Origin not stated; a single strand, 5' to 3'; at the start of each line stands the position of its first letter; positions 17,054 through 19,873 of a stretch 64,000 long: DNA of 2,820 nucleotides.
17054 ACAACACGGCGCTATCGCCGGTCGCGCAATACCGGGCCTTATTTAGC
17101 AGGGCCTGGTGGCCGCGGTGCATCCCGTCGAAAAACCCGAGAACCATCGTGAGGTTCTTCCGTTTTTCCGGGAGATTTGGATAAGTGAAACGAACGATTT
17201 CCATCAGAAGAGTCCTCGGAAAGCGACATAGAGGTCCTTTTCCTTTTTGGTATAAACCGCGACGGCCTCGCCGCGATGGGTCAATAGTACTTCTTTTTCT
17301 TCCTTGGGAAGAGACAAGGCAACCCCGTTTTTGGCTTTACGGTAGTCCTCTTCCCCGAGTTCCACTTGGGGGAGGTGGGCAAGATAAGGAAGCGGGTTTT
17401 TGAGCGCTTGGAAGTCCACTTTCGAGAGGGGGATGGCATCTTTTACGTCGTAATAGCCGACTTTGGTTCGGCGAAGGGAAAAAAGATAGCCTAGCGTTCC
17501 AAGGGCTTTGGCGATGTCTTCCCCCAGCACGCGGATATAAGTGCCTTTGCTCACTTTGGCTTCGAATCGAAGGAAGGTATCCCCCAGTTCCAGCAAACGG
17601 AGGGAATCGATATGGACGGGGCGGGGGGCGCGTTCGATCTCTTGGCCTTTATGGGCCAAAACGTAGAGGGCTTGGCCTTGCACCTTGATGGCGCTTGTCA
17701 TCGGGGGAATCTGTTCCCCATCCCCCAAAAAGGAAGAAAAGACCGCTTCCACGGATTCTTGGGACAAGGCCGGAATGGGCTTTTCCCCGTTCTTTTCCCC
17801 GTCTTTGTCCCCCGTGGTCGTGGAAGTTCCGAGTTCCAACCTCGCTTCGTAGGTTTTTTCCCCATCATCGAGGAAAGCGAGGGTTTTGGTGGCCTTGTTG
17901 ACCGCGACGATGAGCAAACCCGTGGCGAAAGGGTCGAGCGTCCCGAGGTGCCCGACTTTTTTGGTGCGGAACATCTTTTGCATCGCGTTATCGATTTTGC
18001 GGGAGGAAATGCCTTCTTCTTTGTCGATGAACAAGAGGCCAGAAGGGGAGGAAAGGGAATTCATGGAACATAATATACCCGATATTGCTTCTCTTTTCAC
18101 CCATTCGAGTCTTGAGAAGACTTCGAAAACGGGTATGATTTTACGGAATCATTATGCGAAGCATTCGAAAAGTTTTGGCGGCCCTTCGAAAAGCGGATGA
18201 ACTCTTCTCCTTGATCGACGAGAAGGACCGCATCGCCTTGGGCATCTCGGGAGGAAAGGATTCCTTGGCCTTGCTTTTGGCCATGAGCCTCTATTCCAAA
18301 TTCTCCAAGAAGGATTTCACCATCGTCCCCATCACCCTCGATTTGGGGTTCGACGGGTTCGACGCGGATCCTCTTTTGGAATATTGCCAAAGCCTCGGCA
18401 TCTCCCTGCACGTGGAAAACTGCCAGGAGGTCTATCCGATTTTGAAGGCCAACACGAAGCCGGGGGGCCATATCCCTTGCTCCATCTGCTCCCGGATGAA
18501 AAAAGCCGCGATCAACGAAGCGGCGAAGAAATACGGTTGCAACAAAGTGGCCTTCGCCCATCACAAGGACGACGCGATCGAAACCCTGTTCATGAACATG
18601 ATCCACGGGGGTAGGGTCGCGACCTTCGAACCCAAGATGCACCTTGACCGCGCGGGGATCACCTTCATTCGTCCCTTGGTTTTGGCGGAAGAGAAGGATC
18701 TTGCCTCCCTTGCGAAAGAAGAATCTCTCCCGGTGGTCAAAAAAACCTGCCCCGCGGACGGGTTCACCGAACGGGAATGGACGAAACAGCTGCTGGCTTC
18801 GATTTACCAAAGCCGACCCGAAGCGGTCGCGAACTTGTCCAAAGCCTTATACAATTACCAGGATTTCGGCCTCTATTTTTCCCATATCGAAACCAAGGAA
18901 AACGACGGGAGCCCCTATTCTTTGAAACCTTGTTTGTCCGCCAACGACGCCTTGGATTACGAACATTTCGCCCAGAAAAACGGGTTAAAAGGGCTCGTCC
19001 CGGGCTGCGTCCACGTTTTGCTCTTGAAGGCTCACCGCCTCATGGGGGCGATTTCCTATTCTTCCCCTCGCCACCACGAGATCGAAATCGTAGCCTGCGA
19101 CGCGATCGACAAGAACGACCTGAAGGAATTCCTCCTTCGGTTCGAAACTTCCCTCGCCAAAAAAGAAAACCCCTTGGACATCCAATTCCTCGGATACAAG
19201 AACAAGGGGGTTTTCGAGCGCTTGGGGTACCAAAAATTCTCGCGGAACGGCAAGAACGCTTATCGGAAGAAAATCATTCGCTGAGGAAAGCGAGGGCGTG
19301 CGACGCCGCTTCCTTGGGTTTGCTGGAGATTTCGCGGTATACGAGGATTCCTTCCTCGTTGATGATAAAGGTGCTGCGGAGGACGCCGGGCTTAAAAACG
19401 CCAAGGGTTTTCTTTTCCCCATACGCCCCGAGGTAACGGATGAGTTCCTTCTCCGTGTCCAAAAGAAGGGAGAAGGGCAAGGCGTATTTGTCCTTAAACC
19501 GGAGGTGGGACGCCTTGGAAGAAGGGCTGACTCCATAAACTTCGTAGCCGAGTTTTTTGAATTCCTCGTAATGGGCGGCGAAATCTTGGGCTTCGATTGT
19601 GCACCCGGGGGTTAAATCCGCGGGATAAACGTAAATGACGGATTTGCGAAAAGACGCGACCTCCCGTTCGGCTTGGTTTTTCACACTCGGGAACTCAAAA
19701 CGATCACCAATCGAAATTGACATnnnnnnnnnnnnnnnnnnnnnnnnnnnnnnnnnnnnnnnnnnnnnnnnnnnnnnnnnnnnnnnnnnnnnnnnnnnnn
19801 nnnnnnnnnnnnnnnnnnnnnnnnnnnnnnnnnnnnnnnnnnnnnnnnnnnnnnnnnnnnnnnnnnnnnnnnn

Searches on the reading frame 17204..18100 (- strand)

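Call 22: search_protein_families(library=pfam, proteins=[window:17204-18100:-], max_evalue=0.001)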
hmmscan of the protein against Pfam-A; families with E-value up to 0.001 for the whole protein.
window:17204-18100:- (298 aa): 2 families
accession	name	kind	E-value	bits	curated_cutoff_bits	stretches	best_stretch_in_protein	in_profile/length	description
PF01509.24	TruB_N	-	2.6e-51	174.4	27.3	1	42-189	2-149/149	TruB family pseudouridylate synthase (N terminal domain)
PF16198.10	TruB_C_2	-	1.3e-05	25.7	29.3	1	190-228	1-39/66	tRNA pseudouridylate synthase B C-terminal domain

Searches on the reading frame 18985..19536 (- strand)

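Call 22: search_protein_families(library=pfam, proteins=[window:18985-19536:-], max_evalue=0.001)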
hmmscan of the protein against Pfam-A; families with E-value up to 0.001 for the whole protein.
window:18985-19536:- (183 aa): 0 families

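Call 48: search_protein_families(library=pfam, proteins=[window:18985-19536:-], max_evalue=0.1)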
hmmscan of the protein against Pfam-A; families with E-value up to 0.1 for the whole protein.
window:18985-19536:- (183 aa): 1 family
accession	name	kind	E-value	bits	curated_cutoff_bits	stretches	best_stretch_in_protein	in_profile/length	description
PF12440.13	MAGE_N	-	0.041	14.8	26.6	1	49-88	34-72/92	Melanoma associated antigen family N terminal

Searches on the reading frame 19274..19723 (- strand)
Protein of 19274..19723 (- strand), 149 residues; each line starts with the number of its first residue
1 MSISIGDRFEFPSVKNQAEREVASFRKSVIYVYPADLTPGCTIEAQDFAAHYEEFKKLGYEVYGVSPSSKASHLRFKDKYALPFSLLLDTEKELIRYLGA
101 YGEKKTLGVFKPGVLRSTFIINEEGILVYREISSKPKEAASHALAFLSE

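Call 53: search_protein_families(library=pfam, proteins=[window:19274-19723:-], max_evalue=0.01)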
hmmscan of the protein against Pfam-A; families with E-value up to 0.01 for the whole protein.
window:19274-19723:- (149 aa): 3 families
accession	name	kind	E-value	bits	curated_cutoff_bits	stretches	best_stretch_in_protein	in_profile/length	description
PF00578.27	AhpC-TSA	-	1.9e-27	96.1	26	1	20-129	18-123/124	AhpC/TSA family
PF08534.16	Redoxin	-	2.5e-15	57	26.6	1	26-138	29-139/148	Redoxin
PF13911.12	AhpC-TSA_2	-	0.0047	17.7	27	1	50-118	4-70/114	AhpC/TSA antioxidant enzyme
